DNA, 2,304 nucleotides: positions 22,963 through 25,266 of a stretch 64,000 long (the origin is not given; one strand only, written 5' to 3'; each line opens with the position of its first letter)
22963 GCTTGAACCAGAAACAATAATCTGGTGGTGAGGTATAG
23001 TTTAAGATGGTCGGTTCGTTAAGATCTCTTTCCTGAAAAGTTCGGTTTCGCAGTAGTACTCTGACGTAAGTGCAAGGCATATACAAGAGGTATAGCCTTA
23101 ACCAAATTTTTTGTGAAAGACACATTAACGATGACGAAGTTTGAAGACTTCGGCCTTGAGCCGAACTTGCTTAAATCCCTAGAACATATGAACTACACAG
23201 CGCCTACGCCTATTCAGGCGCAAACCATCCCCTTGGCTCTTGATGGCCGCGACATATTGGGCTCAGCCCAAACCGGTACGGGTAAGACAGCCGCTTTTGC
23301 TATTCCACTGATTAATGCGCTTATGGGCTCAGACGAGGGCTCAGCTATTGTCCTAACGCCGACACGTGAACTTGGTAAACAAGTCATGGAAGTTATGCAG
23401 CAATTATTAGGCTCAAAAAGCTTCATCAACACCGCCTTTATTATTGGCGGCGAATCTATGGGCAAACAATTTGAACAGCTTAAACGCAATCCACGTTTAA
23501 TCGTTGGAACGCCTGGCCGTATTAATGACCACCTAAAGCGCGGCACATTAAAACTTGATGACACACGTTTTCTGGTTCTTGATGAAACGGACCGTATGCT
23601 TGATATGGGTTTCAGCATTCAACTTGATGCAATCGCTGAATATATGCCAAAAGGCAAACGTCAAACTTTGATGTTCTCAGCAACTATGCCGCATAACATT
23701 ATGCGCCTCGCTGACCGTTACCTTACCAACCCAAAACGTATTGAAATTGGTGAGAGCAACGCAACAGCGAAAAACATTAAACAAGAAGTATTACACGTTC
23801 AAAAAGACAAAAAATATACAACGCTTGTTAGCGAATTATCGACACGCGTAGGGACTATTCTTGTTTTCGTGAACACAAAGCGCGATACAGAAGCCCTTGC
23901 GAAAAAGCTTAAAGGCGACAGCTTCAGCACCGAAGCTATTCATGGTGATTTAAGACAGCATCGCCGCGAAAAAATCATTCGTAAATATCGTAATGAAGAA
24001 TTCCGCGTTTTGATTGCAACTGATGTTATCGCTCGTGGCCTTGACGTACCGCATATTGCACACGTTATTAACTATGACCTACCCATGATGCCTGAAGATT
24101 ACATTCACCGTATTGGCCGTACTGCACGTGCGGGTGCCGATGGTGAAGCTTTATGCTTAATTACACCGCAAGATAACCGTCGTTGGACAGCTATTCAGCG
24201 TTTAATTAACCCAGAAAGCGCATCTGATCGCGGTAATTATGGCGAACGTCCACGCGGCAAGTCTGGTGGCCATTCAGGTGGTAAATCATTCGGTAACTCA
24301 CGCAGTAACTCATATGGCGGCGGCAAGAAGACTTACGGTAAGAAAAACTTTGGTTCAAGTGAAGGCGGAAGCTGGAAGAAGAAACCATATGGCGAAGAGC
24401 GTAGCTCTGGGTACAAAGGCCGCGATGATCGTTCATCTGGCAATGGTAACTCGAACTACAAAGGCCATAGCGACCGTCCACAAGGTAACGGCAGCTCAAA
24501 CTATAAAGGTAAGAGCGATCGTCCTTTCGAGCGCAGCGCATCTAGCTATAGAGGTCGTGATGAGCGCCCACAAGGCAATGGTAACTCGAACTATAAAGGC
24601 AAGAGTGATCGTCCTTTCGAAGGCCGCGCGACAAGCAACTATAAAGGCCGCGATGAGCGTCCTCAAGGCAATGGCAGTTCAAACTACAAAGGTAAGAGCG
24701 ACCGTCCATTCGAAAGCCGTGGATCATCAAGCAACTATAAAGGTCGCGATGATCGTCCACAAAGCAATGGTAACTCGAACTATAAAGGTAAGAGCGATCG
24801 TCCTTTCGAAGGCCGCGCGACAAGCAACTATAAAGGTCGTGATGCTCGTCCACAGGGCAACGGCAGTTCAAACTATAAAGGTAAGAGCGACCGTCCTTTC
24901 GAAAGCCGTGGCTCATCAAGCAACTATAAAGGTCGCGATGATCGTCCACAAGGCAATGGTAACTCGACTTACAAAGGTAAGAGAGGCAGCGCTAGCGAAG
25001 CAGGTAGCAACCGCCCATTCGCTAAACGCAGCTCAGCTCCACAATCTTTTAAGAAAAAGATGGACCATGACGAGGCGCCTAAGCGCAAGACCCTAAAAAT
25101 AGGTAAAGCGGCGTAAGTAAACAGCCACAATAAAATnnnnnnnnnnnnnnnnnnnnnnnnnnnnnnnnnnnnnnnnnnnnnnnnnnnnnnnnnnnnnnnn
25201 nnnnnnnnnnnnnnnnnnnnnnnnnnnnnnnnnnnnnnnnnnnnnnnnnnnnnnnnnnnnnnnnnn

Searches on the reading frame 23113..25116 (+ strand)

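Call 101: search_protein_families(library=ncbifam, proteins=[window:23113-25116:+], max_evalue=1e-20)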
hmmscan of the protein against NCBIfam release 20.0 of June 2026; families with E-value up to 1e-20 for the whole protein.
window:23113-25116:+ (667 aa): 12 families
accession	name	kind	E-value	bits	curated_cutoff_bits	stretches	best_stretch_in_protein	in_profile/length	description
NF053631.1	RNA_helic_CshA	equivalog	1e-119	400.2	646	1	10-365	1-356/434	degradosome RNA helicase CshA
NF008744.0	PRK11776.1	equivalog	1.4e-113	379.9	524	1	6-368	2-364/460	ATP-dependent RNA helicase DbpA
NF053711.1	RNA_heli_RhlE1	exception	1.4e-100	337.1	750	1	10-366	3-364/434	RNA helicase RhlE1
NF008394.0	PRK11192.1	equivalog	7.9e-97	324.8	507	1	7-383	2-383/441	ATP-dependent RNA helicase SrmB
NF053636.1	DDHlcsCsdAPsy1082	equivalog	1.6e-96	323.9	890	1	9-494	4-497/512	DEAD/DEAH box helicase CsdA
NF008642.0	PRK11634.1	equivalog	8.4e-93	311.8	989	1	7-364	5-363/628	DEAD/DEAH family ATP-dependent RNA helicase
NF007882.0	PRK10590.1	equivalog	3.5e-92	309.7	743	1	9-394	2-394/456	ATP-dependent RNA helicase RhlE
NF053710.1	RNA_heli_RhlE2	exception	4.2e-88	296.3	925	1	10-572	3-574/635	RNA helicase RhlE2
NF002340.1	PRK01297.1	equivalog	5.4e-86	288.7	564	1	8-365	1-368/372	ATP-dependent RNA helicase RhlB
NF003419.0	PRK04837.1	equivalog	2.3e-84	283.6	588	1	2-364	3-374/424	ATP-dependent RNA helicase RhlB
NF003390.0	PRK04537.1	equivalog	5.1e-78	263.5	732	1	4-349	5-360/572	ATP-dependent RNA helicase RhlB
NF010337.0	PRK13766.1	equivalog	1.5e-22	79.6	610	0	223-352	342-479/781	Hef nuclease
